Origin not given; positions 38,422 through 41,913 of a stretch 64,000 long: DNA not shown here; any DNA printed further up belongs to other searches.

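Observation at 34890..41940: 3.5-kb tandem duplication (promoter + FG-GAP propeller gene + sdaA 3' fragment) with a gene-conversion-like identity pattern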

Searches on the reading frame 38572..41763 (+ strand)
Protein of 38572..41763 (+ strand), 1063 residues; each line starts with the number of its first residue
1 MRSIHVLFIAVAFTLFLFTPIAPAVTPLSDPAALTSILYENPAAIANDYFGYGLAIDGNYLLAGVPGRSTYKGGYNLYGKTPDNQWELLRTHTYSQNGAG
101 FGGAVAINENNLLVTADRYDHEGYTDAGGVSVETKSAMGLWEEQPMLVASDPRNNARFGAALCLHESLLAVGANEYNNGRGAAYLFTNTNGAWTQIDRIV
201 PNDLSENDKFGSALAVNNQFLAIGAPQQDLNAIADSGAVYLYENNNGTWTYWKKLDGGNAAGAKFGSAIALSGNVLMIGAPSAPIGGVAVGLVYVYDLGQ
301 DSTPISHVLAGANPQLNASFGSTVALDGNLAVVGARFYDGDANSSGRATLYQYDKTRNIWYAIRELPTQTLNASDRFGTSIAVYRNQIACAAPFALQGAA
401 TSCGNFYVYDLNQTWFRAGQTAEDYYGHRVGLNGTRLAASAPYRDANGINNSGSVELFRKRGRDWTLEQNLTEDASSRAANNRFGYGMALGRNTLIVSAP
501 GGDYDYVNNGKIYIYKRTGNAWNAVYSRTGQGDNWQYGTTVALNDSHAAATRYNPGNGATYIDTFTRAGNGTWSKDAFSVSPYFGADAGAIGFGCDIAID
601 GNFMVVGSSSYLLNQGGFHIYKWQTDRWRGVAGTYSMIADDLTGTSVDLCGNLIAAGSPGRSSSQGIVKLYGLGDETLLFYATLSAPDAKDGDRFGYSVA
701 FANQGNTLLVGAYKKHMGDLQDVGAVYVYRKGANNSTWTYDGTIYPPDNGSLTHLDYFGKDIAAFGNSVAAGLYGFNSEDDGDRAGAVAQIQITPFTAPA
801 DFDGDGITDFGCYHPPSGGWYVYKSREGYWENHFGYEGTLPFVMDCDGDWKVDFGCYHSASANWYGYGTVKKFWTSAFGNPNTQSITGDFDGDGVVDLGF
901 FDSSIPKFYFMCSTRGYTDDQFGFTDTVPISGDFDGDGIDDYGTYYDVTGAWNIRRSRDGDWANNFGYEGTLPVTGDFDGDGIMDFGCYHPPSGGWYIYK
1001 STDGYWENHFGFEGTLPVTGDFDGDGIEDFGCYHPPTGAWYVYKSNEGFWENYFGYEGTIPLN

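Call 5: search_protein_families(library=pfam, proteins=[window:38572-41763:+], max_evalue=0.01)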
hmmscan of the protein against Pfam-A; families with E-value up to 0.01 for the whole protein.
window:38572-41763:+ (1063 aa): 1 family
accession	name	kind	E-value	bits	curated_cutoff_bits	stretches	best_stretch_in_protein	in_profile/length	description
PF14312.12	FG-GAP_2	-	1.4e-65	217.7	23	7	193-242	1-49/49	FG-GAP repeat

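Call 10: find_homologous_proteins(query=window:38572-41763:+)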
Query window:38572-41763:+ (1063 aa): 1587 proteins with E <= 0.001 among 8000 candidates; the best 120 are listed.
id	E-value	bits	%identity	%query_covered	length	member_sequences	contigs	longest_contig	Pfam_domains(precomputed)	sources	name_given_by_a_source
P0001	0.0e+0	2490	100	100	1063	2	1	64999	PF14312.13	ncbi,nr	ncbi:MAG: hypothetical protein PHP44_01035 [Kiritimatiellae bacterium]|nr:hypothetical protein [Kiri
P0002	0.0e+0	1347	67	85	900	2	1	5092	PF14312.13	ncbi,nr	ncbi:MAG: hypothetical protein PHG65_08095, partial [Kiritimatiellae bacterium]|nr:hypothetical prot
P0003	8.1e-260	883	43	96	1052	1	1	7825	PF14312.13,PF13517.13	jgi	-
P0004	1.3e-176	608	39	86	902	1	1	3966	PF14312.13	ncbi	-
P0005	2.1e-124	435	26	58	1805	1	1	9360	PF14312.13,PF07645.22,PF12947.14,PF12946.14,PF16922.12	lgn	-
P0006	9.3e-116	406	26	71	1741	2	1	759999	PF14312.13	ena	-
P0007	1.0e-115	406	29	59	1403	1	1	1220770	PF22073.3,PF14312.13,PF18962.8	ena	-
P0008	3.9e-114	401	29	59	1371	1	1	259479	PF22073.3,PF01839.30,PF14312.13,PF18962.8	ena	-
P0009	1.7e-112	396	26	65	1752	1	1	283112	PF14312.13,PF09479.17,PF22232.3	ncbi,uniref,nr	ncbi:InlB B-repeat-containing protein [Cerasicoccus frondis]|uniref:InlB B-repeat-containing protein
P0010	3.5e-110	388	27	57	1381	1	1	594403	PF22073.3,PF14312.13,PF18962.8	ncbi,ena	-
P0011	3.6e-110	388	28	72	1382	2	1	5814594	PF22073.3,PF14312.13,PF18962.8,PF22544.3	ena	-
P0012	4.6e-109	384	27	65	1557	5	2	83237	PF14312.13,PF22232.3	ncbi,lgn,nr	ncbi:MAG TPA: FG-GAP repeat protein [Phycisphaerae bacterium]|nr:FG-GAP repeat protein [Phycisphaera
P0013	6.4e-109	384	24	95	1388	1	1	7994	PF14312.13,PF24681.2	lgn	-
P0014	3.4e-108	381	28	53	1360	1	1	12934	PF22073.3,PF14312.13,PF18962.8,PF22544.3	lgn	-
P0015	1.6e-106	376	25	65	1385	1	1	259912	PF22073.3,PF01839.30,PF14312.13,PF24681.2,PF18962.8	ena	-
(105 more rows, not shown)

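Call 11: find_encoding_contigs(protein=P0002, flank=10000)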
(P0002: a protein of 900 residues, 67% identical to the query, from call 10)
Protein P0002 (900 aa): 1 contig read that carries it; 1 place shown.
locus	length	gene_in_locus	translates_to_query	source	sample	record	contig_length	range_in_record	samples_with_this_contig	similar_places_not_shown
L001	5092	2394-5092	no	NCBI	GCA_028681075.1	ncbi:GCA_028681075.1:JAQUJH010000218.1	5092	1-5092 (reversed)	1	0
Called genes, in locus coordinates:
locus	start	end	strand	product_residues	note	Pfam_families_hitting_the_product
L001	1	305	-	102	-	?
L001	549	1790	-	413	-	PF01546:Peptidase_M20, PF07687:M20_dimer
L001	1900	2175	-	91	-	PF00381:PTS-HPr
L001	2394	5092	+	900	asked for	PF14312:FG-GAP_2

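Call 12: find_encoding_contigs(protein=P0003, flank=10000)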
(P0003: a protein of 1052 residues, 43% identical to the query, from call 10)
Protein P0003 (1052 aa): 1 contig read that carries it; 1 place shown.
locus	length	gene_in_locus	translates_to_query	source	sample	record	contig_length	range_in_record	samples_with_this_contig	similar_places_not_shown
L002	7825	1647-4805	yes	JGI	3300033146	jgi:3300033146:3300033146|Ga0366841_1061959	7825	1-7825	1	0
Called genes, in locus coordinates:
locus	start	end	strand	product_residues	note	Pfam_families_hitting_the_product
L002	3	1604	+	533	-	?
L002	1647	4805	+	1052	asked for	PF13517:FG-GAP_3 (faint), PF14312:FG-GAP_2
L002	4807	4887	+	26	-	-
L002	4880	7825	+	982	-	?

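Call 14: find_encoding_contigs(protein=P0001, flank=10000)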
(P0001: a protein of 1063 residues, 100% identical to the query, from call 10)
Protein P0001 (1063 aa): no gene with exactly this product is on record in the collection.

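Call 18: find_related_loci(query=A1, collection=genome_contigs, flank=10000)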
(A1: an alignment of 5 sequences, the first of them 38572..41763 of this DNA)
Query A1 (1063 aa) in genome_contigs; peptide patterns used: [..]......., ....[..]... (x = any residue, [..] = any of these).
598 stretches matched a pattern (row limit reached: there are more); 431 encode a relative of the query (tblastn E <= 1e-3); the best 80 are kept; 79 distinct loci.
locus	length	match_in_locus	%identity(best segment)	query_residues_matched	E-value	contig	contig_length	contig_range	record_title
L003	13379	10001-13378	73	1-1063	0e+0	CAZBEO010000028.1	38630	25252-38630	MAG TPA_asm: uncultured Verrucomicrobiota bacterium isolate binchicken_co181_620 genome assembly, contig: NODE_1285_leng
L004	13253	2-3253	51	46-1062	4e-69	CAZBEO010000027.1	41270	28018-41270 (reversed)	MAG TPA_asm: uncultured Verrucomicrobiota bacterium isolate binchicken_co181_620 genome assembly, contig: NODE_1116_leng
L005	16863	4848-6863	29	91-1061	3e-60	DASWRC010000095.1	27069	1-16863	MAG TPA_asm: Pyrinomonadaceae bacterium isolate SMAG_U3511 k141_1300541, whole genome shotgun sequence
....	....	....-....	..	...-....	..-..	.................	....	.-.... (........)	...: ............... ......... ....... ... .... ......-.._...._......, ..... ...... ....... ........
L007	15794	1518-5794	36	791-1062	3e-45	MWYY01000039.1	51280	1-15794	MAG: Acidobacteria bacterium 28-9 NODE_22_length_51280_cov_21.3102_ID_1504, whole genome shotgun sequence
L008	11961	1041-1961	38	762-1062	1e-44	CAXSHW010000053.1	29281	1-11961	MAG: uncultured Pyrinomonadaceae bacterium isolate private_X4_metawrap_bin.3 genome assembly, contig: private_X4_metawra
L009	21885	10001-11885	37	791-1061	5e-44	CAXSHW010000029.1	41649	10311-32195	MAG: uncultured Pyrinomonadaceae bacterium isolate private_X4_metawrap_bin.3 genome assembly, contig: private_X4_metawra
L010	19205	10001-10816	37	785-1062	1e-43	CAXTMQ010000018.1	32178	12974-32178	MAG TPA_asm: uncultured Pyrinomonadaceae bacterium isolate public_SRR14722145_metawrap_bin.7 genome assembly, contig: pu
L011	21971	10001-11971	30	46-1062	3e-56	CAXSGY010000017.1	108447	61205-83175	MAG: uncultured Pyrinomonadaceae bacterium isolate private_X4_metawrap_bin.9 genome assembly, contig: private_X4_metawra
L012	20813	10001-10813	36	796-1061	6e-42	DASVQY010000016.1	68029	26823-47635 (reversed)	MAG TPA_asm: Pyrinomonadaceae bacterium isolate SMAG_U3220 k141_891176, whole genome shotgun sequence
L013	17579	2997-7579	36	789-1062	3e-42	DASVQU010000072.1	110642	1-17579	MAG TPA_asm: Pyrinomonadaceae bacterium isolate SMAG_U3216 k141_489593, whole genome shotgun sequence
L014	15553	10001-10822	37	734-1061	9e-42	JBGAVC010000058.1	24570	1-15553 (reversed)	MAG: Pyrinomonadaceae bacterium isolate MAG_AAO_H10.68 AAOH10-68_opera_contig_6414, whole genome shotgun sequence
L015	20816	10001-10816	36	798-1061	3e-41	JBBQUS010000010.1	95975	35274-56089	MAG: Pyrinomonadales bacterium isolate Co_metawrap_1941 Cmw_1941_k141_4252367_length_95975_cov_11.9995, whole genome sho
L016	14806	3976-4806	36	798-1062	2e-41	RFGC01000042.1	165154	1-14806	MAG: Acidobacteria bacterium isolate J014 k99_1457341, whole genome shotgun sequence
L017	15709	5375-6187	36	796-1061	2e-41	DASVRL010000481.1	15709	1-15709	MAG TPA_asm: Pyrinomonadaceae bacterium isolate SMAG_U3235 k141_180468, whole genome shotgun sequence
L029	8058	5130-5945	36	722-1063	1e-40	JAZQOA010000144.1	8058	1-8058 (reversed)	MAG: Kiritimatiellia bacterium isolate T1900045243_TH20190013.MAGScoT_cleanbin_000096 SGB_5596_k141_1793203, whole genom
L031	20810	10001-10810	37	798-1063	3e-40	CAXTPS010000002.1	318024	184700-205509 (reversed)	MAG TPA_asm: uncultured Pyrinomonadaceae bacterium isolate public_SRR14722139_metawrap_bin.1 genome assembly, contig: pu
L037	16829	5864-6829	33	740-1063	7e-40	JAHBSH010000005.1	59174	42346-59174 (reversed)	MAG: Acidobacteria bacterium isolate ACE_ACI3 ACI3_5, whole genome shotgun sequence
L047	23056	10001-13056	37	794-1063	1e-38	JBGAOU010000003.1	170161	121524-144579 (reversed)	MAG: Pyrinomonadaceae bacterium isolate MAG_MBR_H10.104 MBRH10-104_opera_contig_370, whole genome shotgun sequence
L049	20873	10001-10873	35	751-1063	3e-38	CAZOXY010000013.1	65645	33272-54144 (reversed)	MAG TPA_asm: uncultured Chloracidobacterium sp. isolate SRP344714_co1_20 genome assembly, contig: NODE_956_length_65645_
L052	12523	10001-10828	33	786-1063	3e-38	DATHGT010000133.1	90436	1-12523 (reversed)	MAG TPA_asm: Candidatus Acidoferrum sp. isolate SMAG_U12481 k141_175076, whole genome shotgun sequence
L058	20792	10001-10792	37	794-1063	5e-38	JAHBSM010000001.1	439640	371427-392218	MAG: Acidobacteria bacterium isolate ACE_ACI8 ACI8_1, whole genome shotgun sequence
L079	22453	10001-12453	35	797-1063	5e-37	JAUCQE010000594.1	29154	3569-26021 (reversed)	MAG: Pyrinomonadaceae bacterium isolate Bin_028 k127_841502, whole genome shotgun sequence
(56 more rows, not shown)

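Call 64: predict_structure(alignment_id=A3)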
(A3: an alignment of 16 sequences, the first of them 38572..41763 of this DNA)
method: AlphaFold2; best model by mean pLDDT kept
length: 1063 residues; sequences in the alignment: 16
mean_pLDDT: 73.0   pTM: 0.59
mean pLDDT of the five models: 73.0, 72.1, 70.8, 69.8, 69.5
residues with pLDDT >= 90: 422; 70-90: 301; 50-70: 50; < 50: 290
segments of 3 or more residues with pLDDT < 50: 1-8, 12-31, 794-978, 980-1022, 1026-1028, 1033-1038, 1043-1063
pLDDT, mean of each block of 10 residues (from residue 1): 41 41 33 69 89 92 93 92 75 88 93 95 94 86 92 94 95 96 94 92 93 95 95 93 91 87 95 94 88 92 87 87 92 92 88 81 77 92 89 91 90 73 90 91 91 92 77 86 94 92 87 90 90 88 93 82 89 87 60 88 90 83 88 86 93 94 92 86 90 94 88 86 89 79 72 84 86 82 83 43 32 29 31 28 28 31 31 32 33 33 34 32 28 34 32 29 26 40 39 38 33 41 48 49 45 37 25
secondary structure, 60 per line:
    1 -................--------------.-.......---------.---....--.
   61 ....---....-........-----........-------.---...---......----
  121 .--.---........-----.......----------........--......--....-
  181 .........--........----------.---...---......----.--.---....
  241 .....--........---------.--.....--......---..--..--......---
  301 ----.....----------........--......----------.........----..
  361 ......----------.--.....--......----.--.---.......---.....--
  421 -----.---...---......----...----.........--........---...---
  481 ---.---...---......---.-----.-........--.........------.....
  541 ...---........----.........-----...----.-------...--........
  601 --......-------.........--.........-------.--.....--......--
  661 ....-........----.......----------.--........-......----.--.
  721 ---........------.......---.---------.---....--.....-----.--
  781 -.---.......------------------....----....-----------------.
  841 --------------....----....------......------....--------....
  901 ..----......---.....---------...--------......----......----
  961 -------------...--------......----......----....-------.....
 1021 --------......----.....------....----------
elements in order (helices of 4 or more, strands of 3 or more residues): H2-17 E34-40 E54-57 E60-64 H68-71 E73-80 E86-93 E105-107 E111-116 E128-135 E141-147 E158-165 E168-173 H176-179 E181-189 E192-199 E214-216 E220-225 E237-245 E248-255 E268-272 E275-280 E292-297 E305-309 E320-327 E330-335 E346-354 E359-366 E380-384 E387-392 E404-410 E414-418 E430-432 E436-441 E453-461 E464-471 E488-490 E494-499 E511-518 E521-529 E536-543 E547-554 E559-567 E573-575 E593-600 E603-608 E616-624 E627-635 E646-650 E653-658 H661-664 E666-673 E678-684 E698-702 E707-712 E724-731 E738-744 E762-765 E768-772 E786-792 E811-814 E819-822 E855-858 E863-866 H873-878 E885-888 E897-902 E907-912 E916-920 E930-932 E941-946 E951-956 E974-976 E985-990 E995-1000 E1005-1008 E1016-1020 E1029-1034 E1039-1043 E1050-1053
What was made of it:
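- Tried and rejected: The structure of the C-terminal module was modelled at pLDDT ~30 and is unusable (call 64).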
